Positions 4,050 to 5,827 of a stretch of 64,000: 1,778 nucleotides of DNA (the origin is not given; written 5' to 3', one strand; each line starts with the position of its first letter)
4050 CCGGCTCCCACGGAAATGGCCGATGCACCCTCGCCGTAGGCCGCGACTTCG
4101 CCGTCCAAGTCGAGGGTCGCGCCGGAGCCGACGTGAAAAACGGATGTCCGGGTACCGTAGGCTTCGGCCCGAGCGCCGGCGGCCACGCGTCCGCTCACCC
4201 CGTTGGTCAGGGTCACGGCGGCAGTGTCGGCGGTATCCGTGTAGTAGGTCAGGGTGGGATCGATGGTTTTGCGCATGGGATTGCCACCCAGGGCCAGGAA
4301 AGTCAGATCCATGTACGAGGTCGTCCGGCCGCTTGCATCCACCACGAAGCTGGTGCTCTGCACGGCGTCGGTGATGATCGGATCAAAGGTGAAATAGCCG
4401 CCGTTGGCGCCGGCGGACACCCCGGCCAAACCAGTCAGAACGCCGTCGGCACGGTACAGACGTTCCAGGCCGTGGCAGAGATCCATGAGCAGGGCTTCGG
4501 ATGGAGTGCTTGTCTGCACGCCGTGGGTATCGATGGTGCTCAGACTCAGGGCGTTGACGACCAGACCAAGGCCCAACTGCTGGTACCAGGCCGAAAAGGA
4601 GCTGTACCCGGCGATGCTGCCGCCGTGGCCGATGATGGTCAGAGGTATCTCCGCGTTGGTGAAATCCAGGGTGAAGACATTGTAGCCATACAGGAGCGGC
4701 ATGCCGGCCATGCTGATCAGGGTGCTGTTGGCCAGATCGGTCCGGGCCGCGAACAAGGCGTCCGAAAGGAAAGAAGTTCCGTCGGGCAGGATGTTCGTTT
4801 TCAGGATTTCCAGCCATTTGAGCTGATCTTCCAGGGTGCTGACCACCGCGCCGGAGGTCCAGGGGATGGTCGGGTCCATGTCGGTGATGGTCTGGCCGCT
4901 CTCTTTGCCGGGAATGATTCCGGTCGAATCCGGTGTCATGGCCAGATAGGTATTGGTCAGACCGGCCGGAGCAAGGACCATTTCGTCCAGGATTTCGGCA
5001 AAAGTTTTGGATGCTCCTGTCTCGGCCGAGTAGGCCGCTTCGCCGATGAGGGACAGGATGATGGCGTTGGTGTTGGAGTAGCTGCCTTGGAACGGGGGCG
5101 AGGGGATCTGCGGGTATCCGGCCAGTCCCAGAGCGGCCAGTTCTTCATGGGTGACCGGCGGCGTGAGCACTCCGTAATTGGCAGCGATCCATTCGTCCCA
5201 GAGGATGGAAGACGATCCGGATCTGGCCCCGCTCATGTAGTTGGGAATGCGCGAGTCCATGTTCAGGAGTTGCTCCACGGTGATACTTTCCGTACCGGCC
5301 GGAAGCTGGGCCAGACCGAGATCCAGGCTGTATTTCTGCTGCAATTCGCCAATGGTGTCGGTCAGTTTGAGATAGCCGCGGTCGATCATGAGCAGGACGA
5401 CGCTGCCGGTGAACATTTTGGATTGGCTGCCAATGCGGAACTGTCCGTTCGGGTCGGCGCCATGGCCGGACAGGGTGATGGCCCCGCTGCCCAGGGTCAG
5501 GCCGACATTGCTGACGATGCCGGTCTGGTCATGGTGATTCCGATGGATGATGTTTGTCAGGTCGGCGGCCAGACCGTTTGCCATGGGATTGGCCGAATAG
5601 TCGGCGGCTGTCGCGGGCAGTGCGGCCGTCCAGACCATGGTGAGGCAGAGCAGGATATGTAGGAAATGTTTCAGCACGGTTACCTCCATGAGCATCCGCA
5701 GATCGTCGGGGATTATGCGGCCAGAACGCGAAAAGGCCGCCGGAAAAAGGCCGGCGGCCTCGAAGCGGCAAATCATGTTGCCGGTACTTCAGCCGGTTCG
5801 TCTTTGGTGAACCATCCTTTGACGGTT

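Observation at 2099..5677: ClbP-like S12 serine hydrolase displayed on an autotransporter barrel inside the PKS-NRPS cluster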

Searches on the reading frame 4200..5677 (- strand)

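Call 8: search_solved_structures(query=window:4200-5677:-, max_evalue=1, show_alignments=2)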
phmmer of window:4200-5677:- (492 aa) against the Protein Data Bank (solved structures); distinct sequences matched with E-value up to 1: 18.
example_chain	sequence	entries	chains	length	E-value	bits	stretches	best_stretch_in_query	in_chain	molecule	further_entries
4y7p_A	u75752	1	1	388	9.7e-10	40.9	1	76-365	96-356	Alkaline D-peptidase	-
3ozh_A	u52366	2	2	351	1.8e-07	33.4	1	76-374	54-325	beta-lactamase/D-alanine carboxypeptidase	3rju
3wwx_A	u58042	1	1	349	6.5e-06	28.2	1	77-363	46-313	S12 family peptidase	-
1sde_A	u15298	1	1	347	8.9e-06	27.8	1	69-362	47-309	D-alanyl-D-alanine carboxypeptidase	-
1cef_A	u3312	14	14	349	9.5e-06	27.7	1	69-362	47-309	D-ALANYL-D-ALANINE CARBOXYPEPTIDASE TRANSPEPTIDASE | D-ALANYL-D-ALANINE CARBOXYPEPTIDASE | D-alanyl-D-alanine carboxypeptidase precursor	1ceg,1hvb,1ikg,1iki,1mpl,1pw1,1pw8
9s7k_A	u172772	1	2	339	1.8e-05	26.8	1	78-273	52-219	D-alanyl-D-alanine carboxypeptidase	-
2qmi_A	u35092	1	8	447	0.0081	18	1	76-374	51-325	Pbp related beta-lactamase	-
4gdn_A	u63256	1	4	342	0.011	17.6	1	74-149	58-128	Protein flp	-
9f5x_e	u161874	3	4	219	0.034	16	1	382-435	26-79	Mitochondrial NADH:ubiquinone oxidoreductase 23 kDa subunit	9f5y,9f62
3o3v_A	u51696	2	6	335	0.053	15.4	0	79-110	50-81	beta-lactamase | ClbP peptidase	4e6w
4e6x_A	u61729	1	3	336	0.053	15.3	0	79-110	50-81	ClbP peptidase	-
6njk_A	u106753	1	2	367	0.064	15.1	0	72-110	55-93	beta-lactamase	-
3iwo_A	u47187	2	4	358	0.16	13.7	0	209-290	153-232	Beta-lactamase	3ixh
7mdc_A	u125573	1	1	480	0.16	13.7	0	79-109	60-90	Beta-lactamase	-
7ul6_A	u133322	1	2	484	0.17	13.7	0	79-109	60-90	Beta-lactamase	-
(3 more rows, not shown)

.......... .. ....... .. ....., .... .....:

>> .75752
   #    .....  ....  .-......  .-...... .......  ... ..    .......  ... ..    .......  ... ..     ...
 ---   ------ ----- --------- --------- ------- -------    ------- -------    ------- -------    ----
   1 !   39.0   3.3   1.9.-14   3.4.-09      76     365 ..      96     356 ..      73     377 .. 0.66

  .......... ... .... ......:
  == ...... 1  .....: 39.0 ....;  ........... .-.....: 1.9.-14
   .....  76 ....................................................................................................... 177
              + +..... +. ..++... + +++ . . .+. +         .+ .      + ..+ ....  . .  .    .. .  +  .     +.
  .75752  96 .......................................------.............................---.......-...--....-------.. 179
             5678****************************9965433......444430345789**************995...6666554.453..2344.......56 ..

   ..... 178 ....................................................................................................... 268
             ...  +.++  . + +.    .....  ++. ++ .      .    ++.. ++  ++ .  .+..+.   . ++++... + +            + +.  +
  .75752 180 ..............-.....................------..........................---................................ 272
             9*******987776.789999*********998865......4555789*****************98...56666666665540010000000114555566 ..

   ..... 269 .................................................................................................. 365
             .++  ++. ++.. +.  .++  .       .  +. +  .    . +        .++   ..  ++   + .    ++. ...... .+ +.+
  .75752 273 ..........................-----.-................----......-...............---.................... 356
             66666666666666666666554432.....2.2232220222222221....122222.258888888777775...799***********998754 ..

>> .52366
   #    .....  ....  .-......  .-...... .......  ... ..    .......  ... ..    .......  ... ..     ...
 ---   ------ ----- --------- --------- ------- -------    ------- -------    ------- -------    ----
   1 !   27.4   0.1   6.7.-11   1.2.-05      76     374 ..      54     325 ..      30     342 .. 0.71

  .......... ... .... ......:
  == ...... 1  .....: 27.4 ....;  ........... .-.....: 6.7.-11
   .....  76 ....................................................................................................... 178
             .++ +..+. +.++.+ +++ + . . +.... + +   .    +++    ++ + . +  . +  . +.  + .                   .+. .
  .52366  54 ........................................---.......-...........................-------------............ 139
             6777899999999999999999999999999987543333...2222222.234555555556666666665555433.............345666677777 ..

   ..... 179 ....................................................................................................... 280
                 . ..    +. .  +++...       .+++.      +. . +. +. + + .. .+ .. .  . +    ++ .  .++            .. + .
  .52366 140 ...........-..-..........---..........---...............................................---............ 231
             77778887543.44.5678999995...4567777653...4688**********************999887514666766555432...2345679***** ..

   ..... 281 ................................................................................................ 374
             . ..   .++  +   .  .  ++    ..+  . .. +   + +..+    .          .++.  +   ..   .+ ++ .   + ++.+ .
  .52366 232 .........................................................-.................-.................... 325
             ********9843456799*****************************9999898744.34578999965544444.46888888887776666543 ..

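Call 50: search_protein_representatives(protein=window:4270-5677:-)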
Query: 469 residues. Proteins with E-value up to 0.001 (for the whole library): 2697; up to 1e-10: 111; up to 1e-30: 11. The best 150 are listed.
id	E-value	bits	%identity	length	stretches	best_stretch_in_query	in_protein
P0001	0.0e+00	1014.8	99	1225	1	1-469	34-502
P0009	2.5e-108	379.1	50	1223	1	22-460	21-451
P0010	1.5e-95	337.0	46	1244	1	21-459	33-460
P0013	2.9e-81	289.9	48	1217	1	9-408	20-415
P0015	9.5e-70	252.0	46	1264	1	39-432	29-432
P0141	3.3e-68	246.9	36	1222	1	9-459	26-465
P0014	7.4e-68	245.7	44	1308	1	6-433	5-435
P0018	2.6e-39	151.6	39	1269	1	29-436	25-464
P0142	5.5e-35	137.4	35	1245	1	78-427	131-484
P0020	2.6e-34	135.2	40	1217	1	60-439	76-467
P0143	2.8e-31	125.1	39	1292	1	79-427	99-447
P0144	4.0e-30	121.4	32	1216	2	79-402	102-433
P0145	9.5e-29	116.8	36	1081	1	63-373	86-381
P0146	6.8e-25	104.1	35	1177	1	76-459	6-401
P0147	4.0e-24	101.6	38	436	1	69-376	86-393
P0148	8.9e-24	100.4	31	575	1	76-376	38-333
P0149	1.6e-23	99.6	32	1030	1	69-365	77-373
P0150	1.4e-22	96.4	34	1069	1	73-378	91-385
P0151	1.6e-22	96.3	34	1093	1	75-376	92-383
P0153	2.2e-22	95.8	33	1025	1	74-376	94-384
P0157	1.2e-21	93.4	33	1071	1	73-365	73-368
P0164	4.6e-19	84.9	37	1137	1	77-376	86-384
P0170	1.3e-17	80.2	33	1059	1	72-371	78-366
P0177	9.6e-16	73.9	31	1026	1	67-376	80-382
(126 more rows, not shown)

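Call 52: search_protein_families(library=pfam, proteins=[P0141, P0144, P0145, P0149, P0150, P0153, P0157, P0164, P0148], max_evalue=0.001)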
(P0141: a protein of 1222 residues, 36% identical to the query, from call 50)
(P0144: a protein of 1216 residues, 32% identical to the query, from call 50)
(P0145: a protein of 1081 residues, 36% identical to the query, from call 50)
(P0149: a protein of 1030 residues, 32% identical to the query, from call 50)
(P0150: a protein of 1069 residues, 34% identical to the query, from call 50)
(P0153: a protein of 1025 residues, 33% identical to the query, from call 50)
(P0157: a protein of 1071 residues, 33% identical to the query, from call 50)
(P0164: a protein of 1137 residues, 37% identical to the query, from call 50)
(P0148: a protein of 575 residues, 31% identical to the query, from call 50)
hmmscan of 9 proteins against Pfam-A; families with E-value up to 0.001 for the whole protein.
P0141 (1222 aa): 2 families
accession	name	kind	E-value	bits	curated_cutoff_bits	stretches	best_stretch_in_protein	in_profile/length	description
PF03797.25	Autotransporter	-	1.4e-32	113.9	26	1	964-1201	11-254/255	Autotransporter beta-domain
PF00144.29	Beta-lactamase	-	9.2e-24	84.6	27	1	86-388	43-312/329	Beta-lactamase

P0144 (1216 aa): 1 family
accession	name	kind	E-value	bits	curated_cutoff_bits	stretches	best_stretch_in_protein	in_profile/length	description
PF00144.29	Beta-lactamase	-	1e-31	110.8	27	1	60-404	11-304/329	Beta-lactamase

P0145 (1081 aa): 2 families
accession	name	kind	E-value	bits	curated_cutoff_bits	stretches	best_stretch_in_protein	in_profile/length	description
PF03797.25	Autotransporter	-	2.4e-43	149.2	26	1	807-1061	2-255/255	Autotransporter beta-domain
PF00144.29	Beta-lactamase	-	1.6e-39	136.5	27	1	63-394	11-316/329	Beta-lactamase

P0149 (1030 aa): 2 families
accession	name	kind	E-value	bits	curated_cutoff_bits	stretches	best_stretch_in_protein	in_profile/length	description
PF00144.29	Beta-lactamase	-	5.6e-38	131.4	27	1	74-387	36-305/329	Beta-lactamase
PF03797.25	Autotransporter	-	7.8e-20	72.1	26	1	770-1007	5-252/255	Autotransporter beta-domain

P0150 (1069 aa): 2 families
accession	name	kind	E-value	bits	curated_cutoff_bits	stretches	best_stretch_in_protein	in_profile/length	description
PF00144.29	Beta-lactamase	-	3.1e-42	145.3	27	1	69-397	20-322/329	Beta-lactamase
PF03797.25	Autotransporter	-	7.5e-32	111.5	26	1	793-1049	1-255/255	Autotransporter beta-domain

P0153 (1025 aa): 2 families
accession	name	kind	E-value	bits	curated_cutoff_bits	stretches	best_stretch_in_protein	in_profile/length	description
PF00144.29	Beta-lactamase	-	3.8e-48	164.8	27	1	75-381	24-305/329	Beta-lactamase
PF03797.25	Autotransporter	-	1.9e-28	100.3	26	1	757-1005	1-255/255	Autotransporter beta-domain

P0157 (1071 aa): 2 families
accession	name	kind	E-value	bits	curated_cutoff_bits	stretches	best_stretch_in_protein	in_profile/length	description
PF00144.29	Beta-lactamase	-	8.9e-50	170.1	27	1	41-379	11-308/329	Beta-lactamase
PF03797.25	Autotransporter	-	1.6e-39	136.6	26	1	799-1051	1-255/255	Autotransporter beta-domain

P0164 (1137 aa): 2 families
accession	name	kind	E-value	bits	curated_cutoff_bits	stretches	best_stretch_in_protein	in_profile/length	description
PF00144.29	Beta-lactamase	-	5.6e-40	137.9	27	1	44-382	6-306/329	Beta-lactamase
PF03797.25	Autotransporter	-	8.9e-27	94.9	26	1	860-1117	1-255/255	Autotransporter beta-domain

P0148 (575 aa): 1 family
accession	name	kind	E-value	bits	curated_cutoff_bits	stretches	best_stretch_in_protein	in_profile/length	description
PF00144.29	Beta-lactamase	-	3.6e-45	155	27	1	3-337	11-312/329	Beta-lactamase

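Call 53: list_cluster_members(proteins=[P0145, P0149, P0150, P0153, P0157, P0164, P0151, P0170, P0177, P0144])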
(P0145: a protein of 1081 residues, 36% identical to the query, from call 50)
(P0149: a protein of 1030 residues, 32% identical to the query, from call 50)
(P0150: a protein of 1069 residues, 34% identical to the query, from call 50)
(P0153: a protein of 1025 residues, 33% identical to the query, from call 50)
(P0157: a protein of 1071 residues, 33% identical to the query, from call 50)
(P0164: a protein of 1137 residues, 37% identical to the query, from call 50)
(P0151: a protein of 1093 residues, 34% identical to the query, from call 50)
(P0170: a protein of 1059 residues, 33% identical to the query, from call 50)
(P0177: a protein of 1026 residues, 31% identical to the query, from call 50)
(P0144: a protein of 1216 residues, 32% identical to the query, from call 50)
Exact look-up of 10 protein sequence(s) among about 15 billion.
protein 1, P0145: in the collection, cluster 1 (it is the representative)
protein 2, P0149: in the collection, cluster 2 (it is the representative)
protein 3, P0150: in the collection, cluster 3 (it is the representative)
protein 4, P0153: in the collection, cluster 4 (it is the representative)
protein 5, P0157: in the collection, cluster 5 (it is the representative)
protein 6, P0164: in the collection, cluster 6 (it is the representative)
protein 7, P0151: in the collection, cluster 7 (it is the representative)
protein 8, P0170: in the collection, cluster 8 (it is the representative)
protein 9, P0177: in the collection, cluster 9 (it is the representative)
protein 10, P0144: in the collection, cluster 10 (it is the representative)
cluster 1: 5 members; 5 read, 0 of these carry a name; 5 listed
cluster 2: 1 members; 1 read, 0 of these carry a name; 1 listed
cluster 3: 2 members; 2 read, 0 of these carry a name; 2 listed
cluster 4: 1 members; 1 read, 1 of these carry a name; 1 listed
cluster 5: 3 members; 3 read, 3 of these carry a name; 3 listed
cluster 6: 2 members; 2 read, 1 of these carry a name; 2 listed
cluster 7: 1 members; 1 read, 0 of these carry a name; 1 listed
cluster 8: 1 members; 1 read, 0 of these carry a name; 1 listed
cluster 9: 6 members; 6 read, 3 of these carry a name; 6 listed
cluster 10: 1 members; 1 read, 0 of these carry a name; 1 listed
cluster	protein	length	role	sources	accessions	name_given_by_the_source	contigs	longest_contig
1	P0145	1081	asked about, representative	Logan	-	-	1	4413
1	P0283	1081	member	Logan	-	-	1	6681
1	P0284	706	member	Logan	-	-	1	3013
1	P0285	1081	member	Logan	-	-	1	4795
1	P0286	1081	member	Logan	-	-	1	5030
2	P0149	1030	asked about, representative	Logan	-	-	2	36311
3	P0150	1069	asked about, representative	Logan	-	-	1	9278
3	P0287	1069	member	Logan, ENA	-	-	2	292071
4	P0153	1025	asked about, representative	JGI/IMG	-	CubicO group peptidase (beta-lactamase class C family)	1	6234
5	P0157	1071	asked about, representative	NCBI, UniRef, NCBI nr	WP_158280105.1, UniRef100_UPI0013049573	serine hydrolase [Azospirillum sp. TSH100] | serine hydrolase n=1 Tax=Azospirillum sp. TSH100 TaxID=652764 RepID=UPI0013049573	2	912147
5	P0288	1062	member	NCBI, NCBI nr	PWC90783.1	hypothetical protein TSH100_01760 [Azospirillum sp. TSH100]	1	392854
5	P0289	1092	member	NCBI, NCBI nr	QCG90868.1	autotransporter domain-containing protein [Azospirillum sp. TSH100]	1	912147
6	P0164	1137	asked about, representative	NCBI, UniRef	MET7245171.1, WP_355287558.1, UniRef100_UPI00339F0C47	serine hydrolase [Methylobacterium sp. EM32] | serine hydrolase n=1 Tax=Methylobacterium sp. EM32 TaxID=3163481 RepID=UPI00339F0C47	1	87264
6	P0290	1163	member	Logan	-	-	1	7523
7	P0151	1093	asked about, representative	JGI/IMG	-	-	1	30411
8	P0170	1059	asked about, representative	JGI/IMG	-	-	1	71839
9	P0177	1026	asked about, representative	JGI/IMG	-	CubicO group peptidase (beta-lactamase class C family)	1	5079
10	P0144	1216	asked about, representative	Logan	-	-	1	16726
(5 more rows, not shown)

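Call 59: find_encoding_contigs(protein=P0157, flank=10000, max_places=2)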
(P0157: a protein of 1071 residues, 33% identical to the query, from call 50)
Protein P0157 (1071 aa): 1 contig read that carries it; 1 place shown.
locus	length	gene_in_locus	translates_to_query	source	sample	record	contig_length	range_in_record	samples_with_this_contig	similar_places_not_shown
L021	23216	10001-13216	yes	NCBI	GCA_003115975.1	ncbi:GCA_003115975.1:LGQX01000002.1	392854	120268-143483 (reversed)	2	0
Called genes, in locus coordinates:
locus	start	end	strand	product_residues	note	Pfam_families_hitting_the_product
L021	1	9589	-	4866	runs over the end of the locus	PF00501:AMP-binding, PF00550:PP-binding, PF00109:ketoacyl-synt, PF02801:Ketoacyl-synt_C, PF16197:KAsynt_C_assoc, PF22336:RhiE-like_linker, PF22621:CurL-like_PKS_C, PF00698:Acyl_transf_1, +9 more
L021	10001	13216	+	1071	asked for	PF00144:Beta-lactamase, PF03797:Autotransporter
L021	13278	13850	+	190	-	PF05128:DUF697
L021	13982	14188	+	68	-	-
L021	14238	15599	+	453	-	PF01145:Band_7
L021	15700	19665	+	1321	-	PF00668:Condensation, PF00501:AMP-binding, PF13193:AMP-binding_C (weak), PF00550:PP-binding, PF00975:Thioesterase, PF12697:Abhydrolase_6 (weak)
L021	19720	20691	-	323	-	PF02668:TauD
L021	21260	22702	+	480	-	-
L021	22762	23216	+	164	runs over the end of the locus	-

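Call 60: find_encoding_contigs(protein=P0170, flank=10000, max_places=2)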
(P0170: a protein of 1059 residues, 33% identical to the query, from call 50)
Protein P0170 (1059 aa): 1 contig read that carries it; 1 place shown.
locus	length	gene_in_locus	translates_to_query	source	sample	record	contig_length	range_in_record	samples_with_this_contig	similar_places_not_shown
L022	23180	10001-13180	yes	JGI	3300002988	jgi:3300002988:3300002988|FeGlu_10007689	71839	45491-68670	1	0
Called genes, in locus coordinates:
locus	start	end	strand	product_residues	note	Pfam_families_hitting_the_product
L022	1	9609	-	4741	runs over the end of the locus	PF00501:AMP-binding, PF00550:PP-binding, PF00109:ketoacyl-synt, PF02801:Ketoacyl-synt_C, PF00698:Acyl_transf_1, PF16197:KAsynt_C_assoc, PF22621:CurL-like_PKS_C, PF00550:PP-binding, +9 more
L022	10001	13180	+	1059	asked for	PF00144:Beta-lactamase, PF03797:Autotransporter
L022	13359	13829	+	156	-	PF05128:DUF697 (weak)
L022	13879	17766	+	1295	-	PF00668:Condensation, PF00501:AMP-binding, PF13193:AMP-binding_C (weak), PF00550:PP-binding, PF00975:Thioesterase, PF12697:Abhydrolase_6 (weak)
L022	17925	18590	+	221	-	PF27284:Aq_678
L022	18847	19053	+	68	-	-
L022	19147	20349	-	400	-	PF00155:Aminotran_1_2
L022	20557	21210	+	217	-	PF12900:Pyridox_ox_2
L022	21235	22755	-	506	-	PF00392:GntR, PF00155:Aminotran_1_2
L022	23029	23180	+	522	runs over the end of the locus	PF01547:SBP_bac_1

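Call 73: find_encoding_contigs(protein=P0164, flank=10000, max_places=1)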
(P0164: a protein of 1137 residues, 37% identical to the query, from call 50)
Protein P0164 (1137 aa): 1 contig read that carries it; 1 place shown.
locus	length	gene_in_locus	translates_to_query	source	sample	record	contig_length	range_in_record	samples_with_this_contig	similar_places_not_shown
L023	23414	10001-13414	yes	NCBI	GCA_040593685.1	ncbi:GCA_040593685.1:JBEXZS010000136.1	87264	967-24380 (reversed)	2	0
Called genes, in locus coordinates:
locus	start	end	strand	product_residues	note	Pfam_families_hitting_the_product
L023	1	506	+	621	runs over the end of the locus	PF13522:GATase_6, PF13537:GATase_7, PF00733:Asn_synthase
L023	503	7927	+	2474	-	PF00501:AMP-binding, PF00550:PP-binding, PF00668:Condensation, PF00501:AMP-binding, PF12847:Methyltransf_18 (weak), PF13649:Methyltransf_25 (weak), PF00550:PP-binding, PF00668:Condensation, +2 more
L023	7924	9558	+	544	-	PF00664:ABC_membrane (weak), PF02463:SMC_N (faint), PF00005:ABC_tran, PF13304:AAA_21 (faint)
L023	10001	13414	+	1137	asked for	PF00144:Beta-lactamase, PF03797:Autotransporter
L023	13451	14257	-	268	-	PF00975:Thioesterase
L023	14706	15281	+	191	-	PF05128:DUF697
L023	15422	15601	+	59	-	-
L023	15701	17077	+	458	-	PF01145:Band_7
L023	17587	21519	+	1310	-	-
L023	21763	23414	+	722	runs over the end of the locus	PF08448:PAS_4 (weak), PF00989:PAS, PF08448:PAS_4, PF08447:PAS_3, PF08448:PAS_4 (weak), PF08447:PAS_3, PF07536:HWE_HK, PF00072:Response_reg (weak), +1 more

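Call 74: find_encoding_contigs(protein=P0287, flank=10000, max_places=1)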
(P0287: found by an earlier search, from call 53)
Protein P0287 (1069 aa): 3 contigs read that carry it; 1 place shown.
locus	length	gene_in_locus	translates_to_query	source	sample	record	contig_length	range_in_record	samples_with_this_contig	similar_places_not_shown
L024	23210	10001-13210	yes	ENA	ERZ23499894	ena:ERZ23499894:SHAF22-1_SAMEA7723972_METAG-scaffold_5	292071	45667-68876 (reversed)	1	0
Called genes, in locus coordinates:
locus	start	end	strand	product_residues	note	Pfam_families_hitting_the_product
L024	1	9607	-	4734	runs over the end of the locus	PF00501:AMP-binding, PF00550:PP-binding, PF00109:ketoacyl-synt, PF02801:Ketoacyl-synt_C, PF16197:KAsynt_C_assoc, PF00698:Acyl_transf_1, PF00550:PP-binding, PF00202:Aminotran_3, +8 more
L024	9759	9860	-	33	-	-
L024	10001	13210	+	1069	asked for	PF00144:Beta-lactamase, PF03797:Autotransporter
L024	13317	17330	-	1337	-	PF00668:Condensation, PF00501:AMP-binding, PF13193:AMP-binding_C, PF00550:PP-binding, PF00975:Thioesterase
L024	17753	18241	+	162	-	PF05128:DUF697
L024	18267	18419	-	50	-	-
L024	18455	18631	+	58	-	-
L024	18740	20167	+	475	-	PF01145:Band_7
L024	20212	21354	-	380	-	PF03702:AnmK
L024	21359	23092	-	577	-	PF07719:TPR_2 (faint), PF13174:TPR_6 (faint), PF13181:TPR_8 (faint), PF13371:TPR_9 (faint), PF09976:TPR_21 (weak), PF13432:TPR_16 (weak), PF13432:TPR_16 (weak), PF13414:TPR_11 (weak), +7 more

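Call 75: find_encoding_contigs(protein=P0149, flank=10000, max_places=1)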
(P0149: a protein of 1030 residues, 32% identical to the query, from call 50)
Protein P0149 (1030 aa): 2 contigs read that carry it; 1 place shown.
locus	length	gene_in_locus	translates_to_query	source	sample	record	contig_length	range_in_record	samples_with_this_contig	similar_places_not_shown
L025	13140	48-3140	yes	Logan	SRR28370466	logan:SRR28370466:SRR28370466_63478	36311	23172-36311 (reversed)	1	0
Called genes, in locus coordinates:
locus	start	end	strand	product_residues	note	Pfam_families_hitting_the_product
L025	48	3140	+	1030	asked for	PF00144:Beta-lactamase, PF03797:Autotransporter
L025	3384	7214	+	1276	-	PF00668:Condensation, PF00501:AMP-binding, PF00550:PP-binding, PF00975:Thioesterase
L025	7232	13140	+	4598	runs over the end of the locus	PF00501:AMP-binding, PF00109:ketoacyl-synt, PF00550:PP-binding, PF02801:Ketoacyl-synt_C, PF16197:KAsynt_C_assoc, PF00698:Acyl_transf_1, PF00550:PP-binding, PF00202:Aminotran_3, +7 more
